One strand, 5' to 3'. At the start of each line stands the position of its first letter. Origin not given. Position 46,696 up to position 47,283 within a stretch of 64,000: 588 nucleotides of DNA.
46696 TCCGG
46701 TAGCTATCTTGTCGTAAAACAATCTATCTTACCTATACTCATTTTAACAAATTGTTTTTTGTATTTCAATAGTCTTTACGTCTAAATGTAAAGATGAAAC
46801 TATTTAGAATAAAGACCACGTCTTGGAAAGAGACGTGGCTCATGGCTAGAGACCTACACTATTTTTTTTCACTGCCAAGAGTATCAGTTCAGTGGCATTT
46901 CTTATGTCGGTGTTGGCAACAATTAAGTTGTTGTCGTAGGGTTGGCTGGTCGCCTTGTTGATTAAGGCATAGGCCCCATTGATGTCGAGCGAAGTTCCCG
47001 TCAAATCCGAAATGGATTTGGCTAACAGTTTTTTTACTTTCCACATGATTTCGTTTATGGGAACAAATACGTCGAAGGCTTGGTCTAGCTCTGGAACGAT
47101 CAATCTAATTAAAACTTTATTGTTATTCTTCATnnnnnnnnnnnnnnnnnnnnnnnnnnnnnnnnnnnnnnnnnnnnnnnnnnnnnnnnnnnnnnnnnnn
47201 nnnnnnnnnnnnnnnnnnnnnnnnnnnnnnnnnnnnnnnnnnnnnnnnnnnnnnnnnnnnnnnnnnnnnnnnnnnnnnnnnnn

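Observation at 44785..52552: Minimal T7SSb-like locus: EssC and EsaB present, EssB/EsaA/EssA and a canonical WXG100 (EsxA) gene not recognisable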

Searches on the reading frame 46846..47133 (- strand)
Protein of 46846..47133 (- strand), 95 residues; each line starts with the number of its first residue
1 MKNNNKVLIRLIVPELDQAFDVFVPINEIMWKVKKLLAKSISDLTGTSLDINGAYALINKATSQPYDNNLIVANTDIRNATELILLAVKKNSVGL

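Call 5: search_protein_families(library=pfam, proteins=[window:46846-47133:-], max_evalue=1)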
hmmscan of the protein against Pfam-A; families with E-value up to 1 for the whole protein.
window:46846-47133:- (95 aa): 1 family
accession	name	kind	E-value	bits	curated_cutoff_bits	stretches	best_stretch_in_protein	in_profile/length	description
PF23326.1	UBL_UBAC1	-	0.002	18.4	27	1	3-87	8-98/109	UBAC1 UBL-like domain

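Call 7: search_protein_families(library=ncbifam, proteins=[window:46846-47133:-], max_evalue=1)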
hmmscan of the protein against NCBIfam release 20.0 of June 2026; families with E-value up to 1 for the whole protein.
window:46846-47133:- (95 aa): 1 family
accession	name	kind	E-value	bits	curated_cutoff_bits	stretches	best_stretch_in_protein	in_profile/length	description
TIGR03920.1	T7SS_EccD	equivalog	0.012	14.5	94.95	1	16-88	10-80/455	type VII secretion integral membrane protein EccD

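Call 33: search_solved_structures(query=A2, max_evalue=10, show_alignments=2)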
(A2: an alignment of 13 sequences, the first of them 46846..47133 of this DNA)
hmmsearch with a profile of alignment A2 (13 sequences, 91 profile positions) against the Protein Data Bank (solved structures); distinct sequences matched with E-value up to 10: 1.
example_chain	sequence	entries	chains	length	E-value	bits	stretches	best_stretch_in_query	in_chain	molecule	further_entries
6n2c_A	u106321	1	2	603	0.26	15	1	26-73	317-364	Tapirin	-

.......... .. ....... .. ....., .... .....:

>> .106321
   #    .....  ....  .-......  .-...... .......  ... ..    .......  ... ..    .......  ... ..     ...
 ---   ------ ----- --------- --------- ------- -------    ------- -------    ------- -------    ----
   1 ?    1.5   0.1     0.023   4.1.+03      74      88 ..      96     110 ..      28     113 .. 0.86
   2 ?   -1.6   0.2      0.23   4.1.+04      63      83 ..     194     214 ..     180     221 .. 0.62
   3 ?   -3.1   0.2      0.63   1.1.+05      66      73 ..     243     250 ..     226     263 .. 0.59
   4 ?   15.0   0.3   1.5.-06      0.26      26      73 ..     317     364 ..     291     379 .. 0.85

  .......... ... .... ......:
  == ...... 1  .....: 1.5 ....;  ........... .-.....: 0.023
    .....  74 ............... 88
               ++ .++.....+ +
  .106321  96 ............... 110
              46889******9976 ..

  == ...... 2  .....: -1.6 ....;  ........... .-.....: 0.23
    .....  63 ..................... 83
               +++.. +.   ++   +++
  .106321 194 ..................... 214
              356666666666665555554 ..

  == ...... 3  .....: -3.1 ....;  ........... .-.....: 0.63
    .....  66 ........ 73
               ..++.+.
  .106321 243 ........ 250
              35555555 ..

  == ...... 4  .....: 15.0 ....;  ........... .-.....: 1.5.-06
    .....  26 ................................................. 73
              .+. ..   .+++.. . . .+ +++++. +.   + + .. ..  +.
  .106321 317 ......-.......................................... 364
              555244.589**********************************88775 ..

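Call 41: search_protein_families(library=pfam, alignment_id=A2, max_evalue=1)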
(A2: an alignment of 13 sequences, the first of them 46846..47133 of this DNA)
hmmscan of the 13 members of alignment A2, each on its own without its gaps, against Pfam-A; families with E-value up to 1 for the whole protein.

A. member 1, window:46846-47133:- (95 aa): 1 family
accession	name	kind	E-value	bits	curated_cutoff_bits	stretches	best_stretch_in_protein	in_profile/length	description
PF23326.1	UBL_UBAC1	-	0.002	18.4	27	1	3-87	8-98/109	UBAC1 UBL-like domain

B. families by the number of members that match (of 13 scanned): 2 families
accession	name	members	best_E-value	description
PF23326.1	UBL_UBAC1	9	0.00067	UBAC1 UBL-like domain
PF14527.11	LAGLIDADG_WhiA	1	0.14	WhiA LAGLIDADG-like domain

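Call 54: find_homologous_proteins(query=window:46846-47133:-, max_evalue=0.001)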
Query window:46846-47133:- (95 aa): 168 proteins with E <= 0.001 among 169 candidates; the best 120 are listed.
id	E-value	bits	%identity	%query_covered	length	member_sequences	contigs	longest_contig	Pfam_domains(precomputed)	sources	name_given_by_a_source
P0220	3.7e-51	189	99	100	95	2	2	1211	-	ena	-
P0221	3.7e-42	160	83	97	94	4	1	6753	-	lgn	-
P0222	1.0e-39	152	79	96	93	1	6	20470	-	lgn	-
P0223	8.8e-35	137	74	96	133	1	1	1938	-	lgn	-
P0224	7.0e-34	134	71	92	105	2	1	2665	-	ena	-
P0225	3.0e-33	132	70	92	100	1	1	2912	-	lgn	-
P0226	3.5e-33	131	69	94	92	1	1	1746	-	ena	-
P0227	4.6e-33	131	70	92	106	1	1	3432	-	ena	-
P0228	6.3e-33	131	70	92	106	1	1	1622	-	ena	-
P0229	6.7e-33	131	72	92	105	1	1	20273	-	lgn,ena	-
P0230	9.7e-33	130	68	92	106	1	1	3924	-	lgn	-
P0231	1.4e-32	129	69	92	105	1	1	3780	-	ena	-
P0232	2.2e-32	129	68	100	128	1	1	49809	-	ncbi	-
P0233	4.1e-32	128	65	99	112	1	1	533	-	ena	-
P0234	1.3e-31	126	68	93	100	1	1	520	-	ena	-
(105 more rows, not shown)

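Call 65: predict_structure(alignment_id=A6)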
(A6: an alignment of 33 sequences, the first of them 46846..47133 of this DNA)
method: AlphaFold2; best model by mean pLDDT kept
length: 95 residues; sequences in the alignment: 33
mean_pLDDT: 87.7   pTM: 0.77
mean pLDDT of the five models: 87.7, 87.6, 87.1, 87.1, 86.8
residues with pLDDT >= 90: 65; 70-90: 20; 50-70: 4; < 50: 6
segments of 3 or more residues with pLDDT < 50: 92-95
pLDDT, mean of each block of 10 residues (from residue 1): 78 93 95 93 84 91 95 95 88 42
secondary structure, 60 per line:
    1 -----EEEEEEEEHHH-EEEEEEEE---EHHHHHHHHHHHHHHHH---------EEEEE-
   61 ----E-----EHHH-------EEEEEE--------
elements in order: E6-13 E18-25 H30-45 E55-59 E82-87

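Call 68: fold_search(model_id=the predicted structure, library=pdb)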
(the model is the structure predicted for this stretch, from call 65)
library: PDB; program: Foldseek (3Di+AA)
matches with E <= 10: 1481; with E <= 0.001: 339
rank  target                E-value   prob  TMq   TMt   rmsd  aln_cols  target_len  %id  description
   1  8tyx_A                9.2e-06  1.00  0.65  0.74   3.9        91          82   15  Structure of a bacterial Ubl-deubiquitinase complex (form 1) (released 2024-06-12)
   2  7np7_D2               9.8e-06  1.00  0.61  0.18   4.7        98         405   14  Structure of an intact ESX-5 inner membrane complex, Composite C1 model (released 2021-06-02)
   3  7npt_D8               1.7e-05  1.00  0.62  0.59   4.6        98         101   14  Cytosolic bridge of an intact ESX-5 inner membrane complex (released 2021-05-26)
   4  5hpl_C                1.8e-05  1.00  0.65  0.75   2.9        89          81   15  System-wide modulation of HECT E3 ligases with selective ubiquitin variant probes: Rsp5 and UbV R5.4 (released 2016-03-16)
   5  3vdz_A                2.5e-05  1.00  0.63  0.55   2.4        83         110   14  Tailoring Encodable Lanthanide-Binding Tags as MRI Contrast Agents: xq-dSE3-Ubiquitin at 2.4 Angstroms (released 2012-11-28)
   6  4pyu_B                2.6e-05  1.00  0.64  0.79   2.5        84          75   17  The conserved ubiquitin-like protein hub1 plays a critical role in splicing in human cells (released 2014-07-16)
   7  3pse_B                2.6e-05  1.00  0.63  0.42   2.8        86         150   12  Structure of a viral OTU domain protease bound to interferon-stimulated gene 15 (ISG15) (released 2011-01-19)
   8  6fno_D                3.4e-05  1.00  0.63  0.66   3.4        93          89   10  Caldiarchaeum Subterraneum Ubiquitin:Rpn11-homolog complex, zinc soak (released 2018-07-25)
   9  9lqm_B                3.6e-05  1.00  0.64  0.74   2.6        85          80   18  Crystal structure of synthetic ubiquitin variant R4 designed by ProteinMPNN (released 2025-02-12)
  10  7b9f_X                4.4e-05  1.00  0.72  0.19   3.3        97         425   12  Structure of the mycobacterial ESX-5 Type VII Secretion System hexameric pore complex (released 2021-07-07)
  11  8j0a_A                4.7e-05  1.00  0.63  0.74   2.3        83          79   18  Robust design of effective allosteric activator UbV R4 for Rsp5 E3 ligase using the machine-learning tool ProteinMPNN (released 2023-08-09)
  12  6njd_C                4.7e-05  1.00  0.65  0.46   2.4        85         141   14  Crystal structure of RavD (residues 1-200) from Legionella pneumophila (strain Corby) complexed with Met-1 linked di-u (released 2019-05-22)
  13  6mdh                  5.1e-05  1.00  0.63  0.43   2.5        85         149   10  X-ray crystal structure of ISG15 from Myotis davidii (released 2018-12-12)
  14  8sea_B                5.1e-05  1.00  0.62  0.73   2.5        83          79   11  Cryo-EM structure of a double loaded human UBA7-UBE2L6-ISG15 thioester mimetic complex (Form 1) (released 2023-10-11)
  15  7rbs_B                5.1e-05  1.00  0.63  0.41   2.8        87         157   11  The crystal structure of Papain-Like Protease of SARS CoV-2, C111S mutant, in complex with human ISG15 (released 2021-09-29)
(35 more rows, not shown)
